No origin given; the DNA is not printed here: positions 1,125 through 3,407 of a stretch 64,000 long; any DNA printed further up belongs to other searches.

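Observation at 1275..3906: Extracytoplasmic Msr module 1: Met-rich thioredoxin plus a single-polypeptide CcdA-MsrA-MsrB fusion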

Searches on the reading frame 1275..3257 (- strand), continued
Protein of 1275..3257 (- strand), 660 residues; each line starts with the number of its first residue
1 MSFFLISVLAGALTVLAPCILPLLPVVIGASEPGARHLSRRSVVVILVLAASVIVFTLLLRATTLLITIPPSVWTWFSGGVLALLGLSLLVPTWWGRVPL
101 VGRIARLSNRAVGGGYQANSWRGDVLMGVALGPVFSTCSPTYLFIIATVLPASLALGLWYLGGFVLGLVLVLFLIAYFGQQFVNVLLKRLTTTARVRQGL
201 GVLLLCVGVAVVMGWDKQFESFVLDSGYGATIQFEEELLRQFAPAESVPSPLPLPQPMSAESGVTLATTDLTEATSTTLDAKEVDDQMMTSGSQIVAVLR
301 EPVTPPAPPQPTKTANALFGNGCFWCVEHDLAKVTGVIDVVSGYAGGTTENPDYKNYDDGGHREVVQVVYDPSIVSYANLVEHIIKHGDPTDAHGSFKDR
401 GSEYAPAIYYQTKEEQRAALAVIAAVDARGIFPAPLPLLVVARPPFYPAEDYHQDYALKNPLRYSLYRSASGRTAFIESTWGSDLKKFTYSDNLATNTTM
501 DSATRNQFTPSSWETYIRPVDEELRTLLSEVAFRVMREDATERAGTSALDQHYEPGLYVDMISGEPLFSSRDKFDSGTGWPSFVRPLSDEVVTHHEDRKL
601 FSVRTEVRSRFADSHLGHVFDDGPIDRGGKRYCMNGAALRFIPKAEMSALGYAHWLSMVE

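Call 66: search_protein_families(library=ncbifam, proteins=[L081:5638-7074:+, L081:7075-7584:-], max_evalue=0.00001)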
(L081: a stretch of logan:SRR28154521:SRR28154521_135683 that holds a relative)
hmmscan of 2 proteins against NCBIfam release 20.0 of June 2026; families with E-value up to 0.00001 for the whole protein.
L081:5638-7074:+ (478 aa): 58 families (the best 25 are shown)
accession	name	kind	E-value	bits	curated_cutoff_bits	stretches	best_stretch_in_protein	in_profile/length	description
NF004991.0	PRK06370.1-3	subfamily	1.5e-120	403.2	620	1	10-477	33-503/509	FAD-containing oxidoreductase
TIGR01350.1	lipoamide_DH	equivalog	2.5e-94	316.6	408.8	1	13-462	2-455/461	dihydrolipoyl dehydrogenase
TIGR02053.1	MerA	equivalog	4.6e-84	283.1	454.45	1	13-462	1-454/465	mercury(II) reductase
NF004992.0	PRK06370.1-4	equivalog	7.5e-79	265.3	629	1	10-445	2-439/459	FAD-containing oxidoreductase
NF004946.0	PRK06292.2-4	subfamily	1.5e-68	231.7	634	1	12-448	3-457/487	dihydrolipoyl dehydrogenase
NF005884.0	PRK07846.1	equivalog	6.4e-68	229.4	501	1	11-445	2-434/454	mycothione reductase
NF004939.0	PRK06292.1-1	equivalog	1.6e-66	225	435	1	10-451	3-448/476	dihydrolipoyl dehydrogenase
NF004943.0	PRK06292.2-1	equivalog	5.2e-64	216.7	432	1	11-457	2-451/456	dihydrolipoyl dehydrogenase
NF004947.0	PRK06292.2-5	equivalog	1.2e-63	215.7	592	1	12-459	3-456/474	dihydrolipoyl dehydrogenase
NF004945.0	PRK06292.2-3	equivalog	6.6e-63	213.2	494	1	12-449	3-440/457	dihydrolipoyl dehydrogenase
NF004776.0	PRK06116.1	equivalog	2.3e-62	211.5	480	1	11-439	3-431/450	glutathione-disulfide reductase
NF041853.1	hythiocyan_redase_MerA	equivalog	2.8e-61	207.7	650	1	12-450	3-430/440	hypothiocyanous acid reductase MerA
NF004990.0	PRK06370.1-1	equivalog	2.7e-59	201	842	1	12-440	4-434/459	FAD-containing oxidoreductase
NF005883.0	PRK07845.1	equivalog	1.1e-58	199.4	479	1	14-453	4-451/466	NAD(P)H-quinone dehydrogenase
NF010311.1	PRK13748.1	subfamily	1.3e-58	199.3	600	1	4-462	89-549/560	mercury(II) reductase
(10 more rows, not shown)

L081:7075-7584:- (169 aa): 4 families
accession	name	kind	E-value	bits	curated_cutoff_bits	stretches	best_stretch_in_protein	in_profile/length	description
NF004042.0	PRK05550.1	equivalog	3.5e-58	197.1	330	1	3-156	133-287/293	bifunctional methionine sulfoxide reductase B/A protein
TIGR00401.1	msrA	equivalog_domain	3.2e-49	167.2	108.1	1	5-153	1-153/153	peptide-methionine (S)-S-oxide reductase MsrA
NF010625.0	PRK14018.1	equivalog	3.9e-45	154.3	522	1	3-155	197-349/521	bifunctional peptide-methionine (S)-S-oxide reductase MsrA/peptide-methionine (R)-S-oxide reductase MsrB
NF004038.0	PRK05528.1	equivalog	9.8e-32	110.2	200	1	8-156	5-147/157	peptide-methionine (S)-S-oxide reductase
